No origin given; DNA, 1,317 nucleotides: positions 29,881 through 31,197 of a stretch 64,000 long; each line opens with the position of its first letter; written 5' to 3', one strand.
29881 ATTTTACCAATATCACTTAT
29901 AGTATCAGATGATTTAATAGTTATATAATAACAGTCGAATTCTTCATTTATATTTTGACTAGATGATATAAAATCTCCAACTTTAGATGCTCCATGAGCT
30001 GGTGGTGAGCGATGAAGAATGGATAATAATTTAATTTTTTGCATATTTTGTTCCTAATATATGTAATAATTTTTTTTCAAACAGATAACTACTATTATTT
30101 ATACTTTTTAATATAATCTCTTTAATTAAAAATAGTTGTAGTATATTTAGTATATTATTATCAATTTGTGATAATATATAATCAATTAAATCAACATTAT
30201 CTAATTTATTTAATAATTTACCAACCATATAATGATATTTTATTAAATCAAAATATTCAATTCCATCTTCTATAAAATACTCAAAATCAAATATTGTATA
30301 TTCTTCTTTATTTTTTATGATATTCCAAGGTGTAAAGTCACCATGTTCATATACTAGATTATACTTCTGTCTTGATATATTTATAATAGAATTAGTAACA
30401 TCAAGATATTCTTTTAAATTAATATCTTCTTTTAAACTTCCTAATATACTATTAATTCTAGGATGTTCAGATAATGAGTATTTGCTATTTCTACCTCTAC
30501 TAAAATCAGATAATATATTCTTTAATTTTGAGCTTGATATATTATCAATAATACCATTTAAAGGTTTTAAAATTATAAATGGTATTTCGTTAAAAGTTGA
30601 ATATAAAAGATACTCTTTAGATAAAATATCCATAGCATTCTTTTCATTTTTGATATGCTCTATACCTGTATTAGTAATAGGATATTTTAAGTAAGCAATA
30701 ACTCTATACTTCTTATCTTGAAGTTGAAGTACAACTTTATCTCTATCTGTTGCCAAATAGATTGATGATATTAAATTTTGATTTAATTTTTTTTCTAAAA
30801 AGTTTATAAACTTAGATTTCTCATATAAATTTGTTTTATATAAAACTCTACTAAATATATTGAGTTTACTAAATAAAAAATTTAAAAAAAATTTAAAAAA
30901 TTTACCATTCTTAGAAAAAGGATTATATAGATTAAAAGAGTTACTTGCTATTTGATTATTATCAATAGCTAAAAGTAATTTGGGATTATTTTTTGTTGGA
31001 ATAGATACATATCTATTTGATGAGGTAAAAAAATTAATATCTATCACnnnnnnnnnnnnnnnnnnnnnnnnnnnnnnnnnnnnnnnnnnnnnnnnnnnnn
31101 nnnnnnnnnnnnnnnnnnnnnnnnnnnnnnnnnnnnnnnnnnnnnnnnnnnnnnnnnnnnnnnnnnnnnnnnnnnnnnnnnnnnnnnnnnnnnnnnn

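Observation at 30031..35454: Lic-like phospho-headgroup decoration module with a nucleotidyltransferase-PLP enzyme fusion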

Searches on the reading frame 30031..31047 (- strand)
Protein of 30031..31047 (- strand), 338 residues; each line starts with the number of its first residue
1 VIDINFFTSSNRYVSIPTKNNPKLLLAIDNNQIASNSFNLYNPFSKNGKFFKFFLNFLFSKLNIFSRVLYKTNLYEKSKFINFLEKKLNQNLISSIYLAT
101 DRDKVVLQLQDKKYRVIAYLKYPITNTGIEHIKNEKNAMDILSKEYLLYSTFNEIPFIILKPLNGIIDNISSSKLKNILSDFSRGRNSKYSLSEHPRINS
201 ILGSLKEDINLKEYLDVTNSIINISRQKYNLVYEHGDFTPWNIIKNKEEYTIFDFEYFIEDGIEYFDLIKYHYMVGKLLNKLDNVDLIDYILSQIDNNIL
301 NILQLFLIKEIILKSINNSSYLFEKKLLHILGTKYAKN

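Call 4: search_protein_families(library=pfam, proteins=[window:30031-31047:-], max_evalue=0.01)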
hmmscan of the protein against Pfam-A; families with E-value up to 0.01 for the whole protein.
window:30031-31047:- (338 aa): 0 families

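Call 5: search_protein_families(library=ncbifam, proteins=[window:30031-31047:-], max_evalue=0.01)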
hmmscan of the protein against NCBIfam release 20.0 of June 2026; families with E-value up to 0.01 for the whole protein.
window:30031-31047:- (338 aa): 0 families

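Call 8: search_solved_structures(query=window:30031-31047:-, max_evalue=1)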
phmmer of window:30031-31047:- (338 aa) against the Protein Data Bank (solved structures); distinct sequences matched with E-value up to 1: 0.

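Call 23: find_homologous_proteins(query=window:30031-31047:-, max_evalue=0.001)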
Query window:30031-31047:- (338 aa): 259 proteins with E <= 0.001 among 3552 candidates; the best 120 are listed.
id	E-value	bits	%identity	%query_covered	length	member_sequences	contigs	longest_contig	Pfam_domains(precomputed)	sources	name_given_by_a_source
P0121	3.8e-209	711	100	100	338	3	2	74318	-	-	-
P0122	1.4e-146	506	72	100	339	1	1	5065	-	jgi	-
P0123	1.3e-98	348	57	98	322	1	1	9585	-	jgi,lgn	jgi:hypothetical protein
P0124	3.5e-98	347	56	98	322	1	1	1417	-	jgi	-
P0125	3.4e-85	304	48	98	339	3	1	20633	-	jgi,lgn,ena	-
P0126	1.2e-84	302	47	98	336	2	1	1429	-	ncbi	-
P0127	4.8e-84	300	48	99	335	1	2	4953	-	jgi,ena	jgi:hypothetical protein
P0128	8.8e-84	300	46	87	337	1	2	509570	-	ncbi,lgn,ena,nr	ncbi:MAG: hypothetical protein HRU20_03130 [Pseudomonadales bacterium]|nr:hypothetical protein [Pseu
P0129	1.9e-83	298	48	92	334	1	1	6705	-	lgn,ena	-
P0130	4.8e-83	297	48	93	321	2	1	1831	-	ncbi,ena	-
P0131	4.9e-83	297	46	99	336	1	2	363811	-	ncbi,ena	-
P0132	7.8e-83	296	48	94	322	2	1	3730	-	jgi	-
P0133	8.0e-83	296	45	95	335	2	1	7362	-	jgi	-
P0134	1.2e-82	296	47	95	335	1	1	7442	-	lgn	-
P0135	2.0e-82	295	46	94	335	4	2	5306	-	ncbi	-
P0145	1.8e-80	289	47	97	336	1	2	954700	-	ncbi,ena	-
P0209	1.9e-75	272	44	96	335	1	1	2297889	-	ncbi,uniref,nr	ncbi:hypothetical protein [Hydrogenimonas urashimensis]|uniref:hypothetical protein n=1 Tax=Hydrogen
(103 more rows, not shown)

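Call 24: find_encoding_contigs(protein=P0209, flank=10000, max_places=1)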
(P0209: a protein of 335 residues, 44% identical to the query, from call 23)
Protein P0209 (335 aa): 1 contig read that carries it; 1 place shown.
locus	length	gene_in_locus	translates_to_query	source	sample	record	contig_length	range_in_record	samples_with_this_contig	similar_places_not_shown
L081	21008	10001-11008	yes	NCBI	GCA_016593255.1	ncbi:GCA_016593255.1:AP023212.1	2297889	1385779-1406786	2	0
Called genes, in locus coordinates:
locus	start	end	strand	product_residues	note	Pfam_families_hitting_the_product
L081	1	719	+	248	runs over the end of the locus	PF13641:Glyco_tranf_2_3, PF00535:Glycos_transf_2, PF10111:Glyco_tranf_2_2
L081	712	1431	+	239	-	PF13641:Glyco_tranf_2_3, PF00535:Glycos_transf_2, PF10111:Glyco_tranf_2_2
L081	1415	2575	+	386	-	PF14907:NTP_transf_5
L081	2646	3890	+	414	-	PF01943:Polysacc_synt, PF13440:Polysacc_synt_3 (weak)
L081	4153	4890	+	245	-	PF03808:Glyco_tran_WecG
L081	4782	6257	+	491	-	PF01943:Polysacc_synt, PF01554:MatE (faint)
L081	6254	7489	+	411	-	-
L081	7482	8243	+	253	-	PF13641:Glyco_tranf_2_3 (weak), PF00535:Glycos_transf_2, PF10111:Glyco_tranf_2_2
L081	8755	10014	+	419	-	PF02223:Thymidylate_kin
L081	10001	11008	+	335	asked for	-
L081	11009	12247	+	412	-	PF20706:GT4-conflict (weak), PF00534:Glycos_transf_1, PF13692:Glyco_trans_1_4, PF13524:Glyco_trans_1_2 (faint)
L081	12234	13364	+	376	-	PF00534:Glycos_transf_1, PF13692:Glyco_trans_1_4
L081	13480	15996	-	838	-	PF21231:GH141_M (faint), PF13229:Beta_helix (faint)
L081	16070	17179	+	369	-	PF14907:NTP_transf_5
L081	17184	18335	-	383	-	-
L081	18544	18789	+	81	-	-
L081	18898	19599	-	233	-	-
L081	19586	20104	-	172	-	-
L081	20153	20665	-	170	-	-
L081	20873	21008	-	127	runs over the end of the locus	-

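Call 25: find_encoding_contigs(protein=P0128, flank=10000, max_places=1)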
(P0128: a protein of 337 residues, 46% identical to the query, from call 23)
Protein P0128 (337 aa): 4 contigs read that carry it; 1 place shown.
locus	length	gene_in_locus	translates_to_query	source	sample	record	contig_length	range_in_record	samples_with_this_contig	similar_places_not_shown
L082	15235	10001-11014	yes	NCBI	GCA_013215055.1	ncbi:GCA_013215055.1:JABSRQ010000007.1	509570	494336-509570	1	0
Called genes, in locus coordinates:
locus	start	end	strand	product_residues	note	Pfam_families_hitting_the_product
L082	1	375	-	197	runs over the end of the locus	PF07681:DoxX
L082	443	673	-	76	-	-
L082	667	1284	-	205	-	PF04542:Sigma70_r2, PF08281:Sigma70_r4_2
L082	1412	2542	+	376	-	PF01370:Epimerase, PF04321:RmlD_sub_bind, PF16363:GDP_Man_Dehyd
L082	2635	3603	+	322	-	PF01370:Epimerase, PF04321:RmlD_sub_bind, PF16363:GDP_Man_Dehyd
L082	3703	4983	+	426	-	PF01943:Polysacc_synt, PF01554:MatE (weak)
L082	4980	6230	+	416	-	PF04932:Wzy_C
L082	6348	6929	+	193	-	PF00132:Hexapep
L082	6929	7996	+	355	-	PF00534:Glycos_transf_1, PF13692:Glyco_trans_1_4, PF20706:GT4-conflict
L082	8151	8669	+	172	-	PF25084:LbH_EIF2B (faint), PF25087:GMPPB_C (faint), PF00132:Hexapep, PF14602:Hexapep_2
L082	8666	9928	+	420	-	PF13555:AAA_29 (faint)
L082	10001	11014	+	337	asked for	-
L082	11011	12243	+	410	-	PF20706:GT4-conflict (weak), PF00534:Glycos_transf_1, PF13692:Glyco_trans_1_4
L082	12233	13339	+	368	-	PF00534:Glycos_transf_1, PF13692:Glyco_trans_1_4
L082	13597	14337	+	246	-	PF03808:Glyco_tran_WecG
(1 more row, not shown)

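Call 26: find_encoding_contigs(protein=P0145, flank=10000, max_places=1)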
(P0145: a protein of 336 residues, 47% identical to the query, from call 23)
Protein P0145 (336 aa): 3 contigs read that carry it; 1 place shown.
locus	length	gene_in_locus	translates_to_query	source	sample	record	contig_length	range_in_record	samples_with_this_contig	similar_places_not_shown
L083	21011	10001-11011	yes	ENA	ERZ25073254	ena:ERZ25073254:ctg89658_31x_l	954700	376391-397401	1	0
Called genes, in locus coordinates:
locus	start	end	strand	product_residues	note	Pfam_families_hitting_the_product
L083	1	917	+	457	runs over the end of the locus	PF13231:PMT_2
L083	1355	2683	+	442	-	PF20706:GT4-conflict, PF00534:Glycos_transf_1, PF13692:Glyco_trans_1_4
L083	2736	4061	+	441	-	-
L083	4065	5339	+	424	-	PF04932:Wzy_C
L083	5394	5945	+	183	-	PF00132:Hexapep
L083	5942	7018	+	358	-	PF20706:GT4-conflict (weak), PF00534:Glycos_transf_1, PF13692:Glyco_trans_1_4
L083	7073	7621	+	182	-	-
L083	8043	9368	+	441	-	PF02223:Thymidylate_kin (faint)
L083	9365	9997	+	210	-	PF13489:Methyltransf_23, PF07021:MetW, PF08003:Methyltransf_9, PF13847:Methyltransf_31, PF08241:Methyltransf_11, PF08242:Methyltransf_12, PF13649:Methyltransf_25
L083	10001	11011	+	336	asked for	-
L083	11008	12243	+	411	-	PF20706:GT4-conflict (weak), PF00534:Glycos_transf_1, PF13692:Glyco_trans_1_4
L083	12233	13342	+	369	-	PF13524:Glyco_trans_1_2 (faint), PF00534:Glycos_transf_1, PF13692:Glyco_trans_1_4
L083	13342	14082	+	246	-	PF03808:Glyco_tran_WecG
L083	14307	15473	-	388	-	PF01527:HTH_Tnp_1 (weak), PF24764:rva_4 (faint), PF13276:HTH_21, PF00665:rve, PF13683:rve_3, PF13333:rve_2 (weak)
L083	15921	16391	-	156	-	-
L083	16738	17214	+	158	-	PF05685:Uma2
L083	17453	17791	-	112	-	-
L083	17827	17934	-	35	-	-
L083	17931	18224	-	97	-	PF18765:Polbeta (weak)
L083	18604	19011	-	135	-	-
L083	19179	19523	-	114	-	-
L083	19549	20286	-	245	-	PF08032:SpoU_sub_bind, PF00588:SpoU_methylase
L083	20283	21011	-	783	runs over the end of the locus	PF08461:WHD_RNase_R, PF08206:OB_RNB, PF17876:CSD2, PF00773:RNB, PF00575:S1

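Call 39: predict_structure(alignment_id=A1)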
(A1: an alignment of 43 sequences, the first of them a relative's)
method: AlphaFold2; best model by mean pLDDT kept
length: 338 residues; sequences in the alignment: 43
mean_pLDDT: 95.0   pTM: 0.89
mean pLDDT of the five models: 95.0, 94.7, 93.7, 93.5, 93.5
residues with pLDDT >= 90: 312; 70-90: 23; 50-70: 3; < 50: 0
segments of 3 or more residues with pLDDT < 50: none
pLDDT, mean of each block of 10 residues (from residue 1): 91 94 95 96 89 96 92 96 98 96 96 97 97 98 96 98 90 94 95 98 96 96 96 97 94 96 98 95 97 91 98 94 98 80
secondary structure, 60 per line:
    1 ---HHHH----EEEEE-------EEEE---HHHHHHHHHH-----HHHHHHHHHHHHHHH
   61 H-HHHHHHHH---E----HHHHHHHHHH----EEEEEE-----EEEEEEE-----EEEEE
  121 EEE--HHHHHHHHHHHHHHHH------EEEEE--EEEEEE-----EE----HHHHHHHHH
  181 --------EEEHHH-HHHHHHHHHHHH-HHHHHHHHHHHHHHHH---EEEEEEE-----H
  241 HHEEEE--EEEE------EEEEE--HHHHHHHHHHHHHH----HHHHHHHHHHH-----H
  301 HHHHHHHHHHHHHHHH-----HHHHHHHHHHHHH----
elements in order: H4-7 E12-16 E24-27 H31-40 H46-61 H63-70 H79-88 E93-98 E104-110 E116-123 H126-141 E148-152 E155-160 H172-180 E189-191 H196-207 H209-224 E228-234 E243-246 E249-252 E259-263 H266-279 H284-294 H300-316 H322-334

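Call 44: fold_search(model_id=the predicted structure, library=pdb)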
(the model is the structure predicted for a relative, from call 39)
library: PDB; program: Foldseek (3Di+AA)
matches with E <= 10: 1199; with E <= 0.001: 94
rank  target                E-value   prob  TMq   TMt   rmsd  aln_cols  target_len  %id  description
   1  5c4k_B                3.2e-06  1.00  0.48  0.53   7.0       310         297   15  APH(2")-IVa in complex with GET (G418) at room temperature (released 2016-02-03)
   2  4dbx                  8.3e-06  1.00  0.48  0.54   6.5       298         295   16  Crystal structure of aminoglycoside phosphotransferase APH(2")-ID/APH(2")-IVA (released 2012-02-01)
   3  4n57_B                1.2e-05  1.00  0.45  0.50   6.6       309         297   15  Crystal structure of aminoglycoside phosphotransferase APH(2'')-IVa ADP complex (released 2014-12-17)
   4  2bkk_C                1.4e-05  1.00  0.45  0.56   6.4       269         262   13  Crystal structure of Aminoglycoside Phosphotransferase APH(3')-IIIa in complex with the inhibitor AR_3a (released 2005-08-09)
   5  9qns_A                1.4e-05  1.00  0.46  0.52   7.0       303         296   16  APH(2'')-IVa with a fragment (released 2026-02-11)
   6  4fev_A                1.9e-05  1.00  0.45  0.56   6.5       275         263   13  Crystal structure of the aminoglycoside phosphotransferase APH(3')-Ia, with substrate kanamycin and small molecule inh (released 2012-06-20)
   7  3n4v_A                1.9e-05  1.00  0.47  0.52   6.8       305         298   16  apo APH(2")-IVa form III (released 2010-06-30)
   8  4dfu_B                2.0e-05  1.00  0.46  0.52   7.7       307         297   16  Inhibition of an antibiotic resistance enzyme: crystal structure of aminoglycoside phosphotransferase APH(2")-ID/APH(2 (released 2012-02-08)
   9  3n4t                  2.4e-05  1.00  0.47  0.52   7.1       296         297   16  apo APH(2")-IVa form I (released 2010-06-30)
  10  3n4u                  2.4e-05  1.00  0.43  0.47   7.1       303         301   14  app APH(2")-IVa form II (released 2010-06-30)
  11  3q2j_A                2.4e-05  1.00  0.40  0.49   7.5       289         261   13  Crystal Structure of 3',5"-Aminoglycoside Phosphotransferase Type IIIa Protein Kinase Inhibitor CKI-7 Complex (released 2011-05-18)
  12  4n57_A                2.8e-05  1.00  0.46  0.52   8.7       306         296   14  Crystal structure of aminoglycoside phosphotransferase APH(2'')-IVa ADP complex (released 2014-12-17)
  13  1nd4_A                2.9e-05  1.00  0.46  0.58   6.0       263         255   14  Crystal structure of aminoglycoside-3'-phosphotransferase-IIa (released 2003-09-16)
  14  4feu_E                2.9e-05  1.00  0.43  0.53   6.8       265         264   14  Crystal structure of the aminoglycoside phosphotransferase APH(3')-Ia, with substrate kanamycin and small molecule inh (released 2012-06-20)
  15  4feu_C                3.3e-05  1.00  0.44  0.56   6.5       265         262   14  Crystal structure of the aminoglycoside phosphotransferase APH(3')-Ia, with substrate kanamycin and small molecule inh (released 2012-06-20)
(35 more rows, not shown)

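Call 52: find_encoding_contigs(protein=P0123, flank=10000, max_places=1)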
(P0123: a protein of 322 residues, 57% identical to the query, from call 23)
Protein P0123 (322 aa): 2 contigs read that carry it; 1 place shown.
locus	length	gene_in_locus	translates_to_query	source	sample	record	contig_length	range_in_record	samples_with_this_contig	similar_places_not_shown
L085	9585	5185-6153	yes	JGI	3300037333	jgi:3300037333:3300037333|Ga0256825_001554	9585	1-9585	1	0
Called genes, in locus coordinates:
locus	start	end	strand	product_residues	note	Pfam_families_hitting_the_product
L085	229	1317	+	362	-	PF01370:Epimerase, PF04321:RmlD_sub_bind, PF16363:GDP_Man_Dehyd (weak), PF01370:Epimerase (weak)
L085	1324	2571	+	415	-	PF01943:Polysacc_synt, PF13440:Polysacc_synt_3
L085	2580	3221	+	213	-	PF04991:LicD (weak)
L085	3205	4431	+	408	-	-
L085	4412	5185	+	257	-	PF00535:Glycos_transf_2, PF10111:Glyco_tranf_2_2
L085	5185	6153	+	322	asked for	-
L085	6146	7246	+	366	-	PF00534:Glycos_transf_1, PF13692:Glyco_trans_1_4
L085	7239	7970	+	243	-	PF03808:Glyco_tran_WecG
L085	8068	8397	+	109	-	PF00164:Ribosom_S12_S23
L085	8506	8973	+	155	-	PF00177:Ribosomal_S7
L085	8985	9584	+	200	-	?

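Call 53: find_encoding_contigs(protein=P0125, flank=10000, max_places=1)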
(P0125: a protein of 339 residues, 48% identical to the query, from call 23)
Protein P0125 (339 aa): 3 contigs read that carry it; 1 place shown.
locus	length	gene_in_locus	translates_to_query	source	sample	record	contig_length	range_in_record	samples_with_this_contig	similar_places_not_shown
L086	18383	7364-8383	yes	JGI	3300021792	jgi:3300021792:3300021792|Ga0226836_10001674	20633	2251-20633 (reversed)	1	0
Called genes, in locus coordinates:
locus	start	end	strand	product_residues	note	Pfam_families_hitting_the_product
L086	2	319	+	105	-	?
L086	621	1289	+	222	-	PF02397:Bac_transf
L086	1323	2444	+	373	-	PF01370:Epimerase, PF02719:Polysacc_synt_2 (weak), PF04321:RmlD_sub_bind, PF16363:GDP_Man_Dehyd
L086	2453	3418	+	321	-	PF01370:Epimerase, PF04321:RmlD_sub_bind (weak), PF16363:GDP_Man_Dehyd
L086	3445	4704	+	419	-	PF01943:Polysacc_synt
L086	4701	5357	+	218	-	PF04991:LicD (weak)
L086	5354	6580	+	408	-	-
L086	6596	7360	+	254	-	PF00535:Glycos_transf_2, PF10111:Glyco_tranf_2_2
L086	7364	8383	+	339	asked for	-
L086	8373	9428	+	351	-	-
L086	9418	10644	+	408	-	PF20706:GT4-conflict (weak), PF00534:Glycos_transf_1, PF13692:Glyco_trans_1_4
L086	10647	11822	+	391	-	PF13439:Glyco_transf_4, PF00534:Glycos_transf_1, PF13692:Glyco_trans_1_4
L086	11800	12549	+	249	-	PF03808:Glyco_tran_WecG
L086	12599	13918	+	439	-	PF00483:NTP_transferase, PF22640:ManC_GMP_beta-helix, PF01050:MannoseP_isomer, PF07883:Cupin_2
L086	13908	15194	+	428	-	PF02223:Thymidylate_kin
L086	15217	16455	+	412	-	PF00534:Glycos_transf_1, PF13692:Glyco_trans_1_4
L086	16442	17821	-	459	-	PF02878:PGM_PMM_I, PF02879:PGM_PMM_II, PF02880:PGM_PMM_III, PF00408:PGM_PMM_IV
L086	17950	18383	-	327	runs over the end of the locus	-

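Call 54: find_encoding_contigs(protein=P0122, flank=10000, max_places=1)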
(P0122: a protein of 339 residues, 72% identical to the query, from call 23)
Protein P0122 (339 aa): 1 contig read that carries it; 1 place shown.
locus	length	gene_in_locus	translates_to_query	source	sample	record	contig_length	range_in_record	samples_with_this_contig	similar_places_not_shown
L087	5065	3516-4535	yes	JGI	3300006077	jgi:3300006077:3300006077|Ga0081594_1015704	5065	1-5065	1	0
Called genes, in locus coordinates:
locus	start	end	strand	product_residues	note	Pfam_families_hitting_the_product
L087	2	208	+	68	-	?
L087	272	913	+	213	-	PF13847:Methyltransf_31 (weak), PF13649:Methyltransf_25 (weak)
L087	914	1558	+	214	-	PF04991:LicD (weak)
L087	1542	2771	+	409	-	-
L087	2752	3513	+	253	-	PF13641:Glyco_tranf_2_3 (weak), PF00535:Glycos_transf_2, PF10111:Glyco_tranf_2_2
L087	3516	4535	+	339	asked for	-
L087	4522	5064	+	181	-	?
